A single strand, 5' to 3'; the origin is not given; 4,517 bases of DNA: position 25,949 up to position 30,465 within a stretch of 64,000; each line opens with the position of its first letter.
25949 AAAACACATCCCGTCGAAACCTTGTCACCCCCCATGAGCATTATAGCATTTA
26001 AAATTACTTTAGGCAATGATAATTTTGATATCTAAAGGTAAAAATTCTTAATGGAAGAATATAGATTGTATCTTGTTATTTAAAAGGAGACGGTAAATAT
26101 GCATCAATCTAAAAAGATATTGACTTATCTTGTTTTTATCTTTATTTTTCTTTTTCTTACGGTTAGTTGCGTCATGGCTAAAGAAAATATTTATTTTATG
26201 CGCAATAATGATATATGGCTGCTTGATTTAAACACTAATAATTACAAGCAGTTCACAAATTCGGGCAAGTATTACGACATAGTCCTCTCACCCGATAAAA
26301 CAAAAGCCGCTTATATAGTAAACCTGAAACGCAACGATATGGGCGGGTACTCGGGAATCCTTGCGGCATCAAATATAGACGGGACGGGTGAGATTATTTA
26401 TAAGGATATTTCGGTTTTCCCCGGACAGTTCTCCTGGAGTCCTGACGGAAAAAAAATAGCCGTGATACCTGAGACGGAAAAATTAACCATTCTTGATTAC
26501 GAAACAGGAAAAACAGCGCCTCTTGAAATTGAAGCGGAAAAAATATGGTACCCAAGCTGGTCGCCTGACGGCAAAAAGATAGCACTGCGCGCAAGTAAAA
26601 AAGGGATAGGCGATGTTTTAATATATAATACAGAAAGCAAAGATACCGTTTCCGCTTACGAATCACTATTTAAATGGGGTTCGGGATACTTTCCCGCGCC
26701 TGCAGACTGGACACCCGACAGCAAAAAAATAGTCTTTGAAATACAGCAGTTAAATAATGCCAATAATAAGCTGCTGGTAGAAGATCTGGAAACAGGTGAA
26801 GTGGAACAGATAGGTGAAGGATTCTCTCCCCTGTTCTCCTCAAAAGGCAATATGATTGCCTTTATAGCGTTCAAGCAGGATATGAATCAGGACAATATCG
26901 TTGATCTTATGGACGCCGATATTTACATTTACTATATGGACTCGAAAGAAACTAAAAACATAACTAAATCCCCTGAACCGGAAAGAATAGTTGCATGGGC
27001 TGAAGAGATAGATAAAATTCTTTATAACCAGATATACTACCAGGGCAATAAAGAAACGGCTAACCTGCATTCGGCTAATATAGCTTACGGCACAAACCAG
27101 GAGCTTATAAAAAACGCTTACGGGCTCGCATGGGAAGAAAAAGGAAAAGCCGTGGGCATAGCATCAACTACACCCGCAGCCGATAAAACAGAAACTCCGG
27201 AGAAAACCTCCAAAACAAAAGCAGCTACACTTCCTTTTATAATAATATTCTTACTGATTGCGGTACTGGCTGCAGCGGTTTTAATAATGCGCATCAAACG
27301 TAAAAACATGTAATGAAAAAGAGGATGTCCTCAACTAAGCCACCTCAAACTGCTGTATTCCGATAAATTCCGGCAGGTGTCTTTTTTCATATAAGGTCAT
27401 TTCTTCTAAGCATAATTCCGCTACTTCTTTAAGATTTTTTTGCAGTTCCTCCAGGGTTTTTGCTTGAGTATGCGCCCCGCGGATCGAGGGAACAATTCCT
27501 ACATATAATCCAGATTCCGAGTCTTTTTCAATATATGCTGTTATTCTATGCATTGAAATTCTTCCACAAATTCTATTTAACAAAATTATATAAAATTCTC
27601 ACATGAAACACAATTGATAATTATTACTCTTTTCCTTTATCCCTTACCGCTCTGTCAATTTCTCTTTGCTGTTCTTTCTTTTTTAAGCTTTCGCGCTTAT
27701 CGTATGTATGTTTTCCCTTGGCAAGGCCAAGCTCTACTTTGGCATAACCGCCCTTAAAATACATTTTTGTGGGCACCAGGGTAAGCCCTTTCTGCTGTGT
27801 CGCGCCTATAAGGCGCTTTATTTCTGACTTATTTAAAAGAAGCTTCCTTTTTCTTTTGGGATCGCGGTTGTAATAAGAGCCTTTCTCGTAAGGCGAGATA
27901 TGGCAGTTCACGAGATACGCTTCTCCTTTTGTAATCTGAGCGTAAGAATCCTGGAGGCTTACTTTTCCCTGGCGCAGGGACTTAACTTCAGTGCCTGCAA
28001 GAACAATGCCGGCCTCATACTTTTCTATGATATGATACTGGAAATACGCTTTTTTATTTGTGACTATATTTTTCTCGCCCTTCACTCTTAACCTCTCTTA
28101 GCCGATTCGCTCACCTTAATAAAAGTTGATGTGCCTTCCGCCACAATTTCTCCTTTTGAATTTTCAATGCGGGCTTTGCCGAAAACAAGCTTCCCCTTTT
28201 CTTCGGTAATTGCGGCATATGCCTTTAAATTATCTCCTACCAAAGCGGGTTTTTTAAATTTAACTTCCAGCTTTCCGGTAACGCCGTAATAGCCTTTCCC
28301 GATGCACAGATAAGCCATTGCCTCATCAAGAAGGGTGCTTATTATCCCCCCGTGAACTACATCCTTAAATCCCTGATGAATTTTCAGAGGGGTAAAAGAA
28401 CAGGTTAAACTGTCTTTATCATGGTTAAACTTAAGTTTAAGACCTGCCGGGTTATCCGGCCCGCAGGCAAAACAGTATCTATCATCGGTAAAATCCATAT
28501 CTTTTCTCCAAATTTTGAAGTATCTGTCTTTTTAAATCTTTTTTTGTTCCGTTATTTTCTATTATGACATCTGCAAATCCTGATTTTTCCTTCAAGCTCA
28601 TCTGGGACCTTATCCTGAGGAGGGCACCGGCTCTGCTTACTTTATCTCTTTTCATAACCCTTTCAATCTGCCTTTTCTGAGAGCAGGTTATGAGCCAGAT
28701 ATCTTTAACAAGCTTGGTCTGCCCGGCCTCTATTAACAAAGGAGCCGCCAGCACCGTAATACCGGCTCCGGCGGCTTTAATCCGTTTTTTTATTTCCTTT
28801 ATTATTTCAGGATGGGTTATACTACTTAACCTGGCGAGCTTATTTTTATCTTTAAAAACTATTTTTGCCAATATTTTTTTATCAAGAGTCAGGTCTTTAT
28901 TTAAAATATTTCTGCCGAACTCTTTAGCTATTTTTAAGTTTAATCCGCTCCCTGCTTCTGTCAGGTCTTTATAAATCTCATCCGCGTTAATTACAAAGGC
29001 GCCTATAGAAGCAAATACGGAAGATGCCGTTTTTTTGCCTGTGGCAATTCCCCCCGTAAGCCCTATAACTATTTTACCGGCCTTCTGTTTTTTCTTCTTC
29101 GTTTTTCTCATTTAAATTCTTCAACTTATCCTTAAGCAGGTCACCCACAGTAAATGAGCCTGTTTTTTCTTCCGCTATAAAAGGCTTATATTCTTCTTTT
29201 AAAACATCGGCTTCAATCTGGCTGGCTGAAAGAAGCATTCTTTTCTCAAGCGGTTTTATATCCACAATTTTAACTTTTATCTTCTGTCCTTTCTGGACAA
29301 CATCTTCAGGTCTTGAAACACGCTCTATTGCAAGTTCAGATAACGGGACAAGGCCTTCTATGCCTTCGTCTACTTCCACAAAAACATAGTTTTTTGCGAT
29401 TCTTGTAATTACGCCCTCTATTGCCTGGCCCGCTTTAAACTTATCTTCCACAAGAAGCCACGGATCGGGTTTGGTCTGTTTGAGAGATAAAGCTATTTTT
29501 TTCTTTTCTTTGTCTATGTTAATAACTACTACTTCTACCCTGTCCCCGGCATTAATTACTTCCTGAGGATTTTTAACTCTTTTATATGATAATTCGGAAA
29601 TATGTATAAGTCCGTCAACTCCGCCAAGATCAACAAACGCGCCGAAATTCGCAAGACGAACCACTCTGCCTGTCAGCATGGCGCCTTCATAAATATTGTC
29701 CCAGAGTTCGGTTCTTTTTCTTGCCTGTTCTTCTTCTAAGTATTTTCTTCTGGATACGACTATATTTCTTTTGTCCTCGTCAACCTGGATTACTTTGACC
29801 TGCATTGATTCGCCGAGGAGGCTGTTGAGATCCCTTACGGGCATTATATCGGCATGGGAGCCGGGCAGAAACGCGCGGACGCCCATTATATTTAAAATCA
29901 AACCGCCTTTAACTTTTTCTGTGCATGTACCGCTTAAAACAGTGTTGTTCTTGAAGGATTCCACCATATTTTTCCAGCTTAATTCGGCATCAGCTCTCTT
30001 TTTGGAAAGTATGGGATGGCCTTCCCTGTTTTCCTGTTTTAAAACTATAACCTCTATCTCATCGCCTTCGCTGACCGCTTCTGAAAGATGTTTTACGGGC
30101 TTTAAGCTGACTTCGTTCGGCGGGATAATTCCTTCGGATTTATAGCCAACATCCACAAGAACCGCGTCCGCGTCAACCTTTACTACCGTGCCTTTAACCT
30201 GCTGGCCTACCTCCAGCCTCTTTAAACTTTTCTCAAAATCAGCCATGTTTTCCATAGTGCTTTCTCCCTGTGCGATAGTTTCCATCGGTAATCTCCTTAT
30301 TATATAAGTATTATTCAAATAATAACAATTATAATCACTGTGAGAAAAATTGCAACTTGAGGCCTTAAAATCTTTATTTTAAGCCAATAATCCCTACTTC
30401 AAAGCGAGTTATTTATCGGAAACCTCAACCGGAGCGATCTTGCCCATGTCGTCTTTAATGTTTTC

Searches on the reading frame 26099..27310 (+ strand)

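Call 44: search_protein_families(library=pfam, proteins=[window:26099-27310:+], max_evalue=0.1)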
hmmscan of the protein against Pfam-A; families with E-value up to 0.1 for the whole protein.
window:26099-27310:+ (404 aa): 13 families
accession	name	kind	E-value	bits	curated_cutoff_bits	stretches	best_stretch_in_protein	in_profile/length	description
PF07676.18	PD40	-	1.3e-12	47.7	20.9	1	152-162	14-24/38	WD40-like Beta Propeller Repeat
PF00930.27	DPPIV_N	-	4.9e-11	42.4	22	2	175-329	162-315/354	Dipeptidyl peptidase IV (DPP IV) N-terminal region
PF25174.1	Beta-prop_THOC3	-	2.3e-07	30.6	305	1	111-181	94-161/272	THOC3 beta-propeller domain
PF12894.13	ANAPC4_WD40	-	8e-06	26.4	22.9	1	110-140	43-73/91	Anaphase-promoting complex subunit 4 WD40 domain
PF23389.1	Beta-prop_WDR19_1st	-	1.5e-05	24.6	27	1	110-183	43-115/325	WDR19 first beta-propeller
PF24797.1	Beta-prop_WDR35_TULP_N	-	0.00041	20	80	1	109-181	119-188/332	WDR35/TULP4 N-terminal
PF24817.1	WD40_WDHD1_1st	-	0.00049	19.8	109.9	1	109-188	182-261/291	WDHD1 first WD40 domain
PF08662.17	eIF2A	-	0.0024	18.3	20.5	1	110-190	64-144/194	Eukaryotic translation initiation factor eIF2A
PF23414.1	Beta-prop_EML_2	-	0.0027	17.6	90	1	112-234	46-157/266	Echinoderm microtubule-associated protein second beta-propeller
PF16755.11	Beta-prop_NUP159_NUP214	-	0.023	14.4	29.6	0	114-170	117-171/366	NUP159/214 beta propeller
PF25460.1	Beta-prop_Aladin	-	0.068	12.7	171.1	0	111-166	116-172/340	Aladin seven-bladed propeller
PF14283.11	CD1107-like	-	0.089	13.1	26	0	333-400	85-153/158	Mobile element protein CD1107-like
PF13415.12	Kelch_3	-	0.091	13.4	22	0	35-51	16-32/48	Galactose oxidase, central domain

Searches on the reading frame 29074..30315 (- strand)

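Call 80: search_protein_families(library=pfam, proteins=[window:29074-30315:-], max_evalue=0.00001)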
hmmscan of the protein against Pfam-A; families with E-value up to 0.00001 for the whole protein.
window:29074-30315:- (413 aa): 3 families
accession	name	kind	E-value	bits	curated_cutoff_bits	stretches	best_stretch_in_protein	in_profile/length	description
PF00575.29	S1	-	2.5e-61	204.4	22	4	210-279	4-74/74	S1 RNA binding domain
PF23459.1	S1_RRP5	-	1.1e-18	68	27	0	210-278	3-72/72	RRP5 S1 domain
PF21710.3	Spt6_S1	-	4.8e-10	40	27.5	0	290-354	11-76/91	Spt6, S1/OB domain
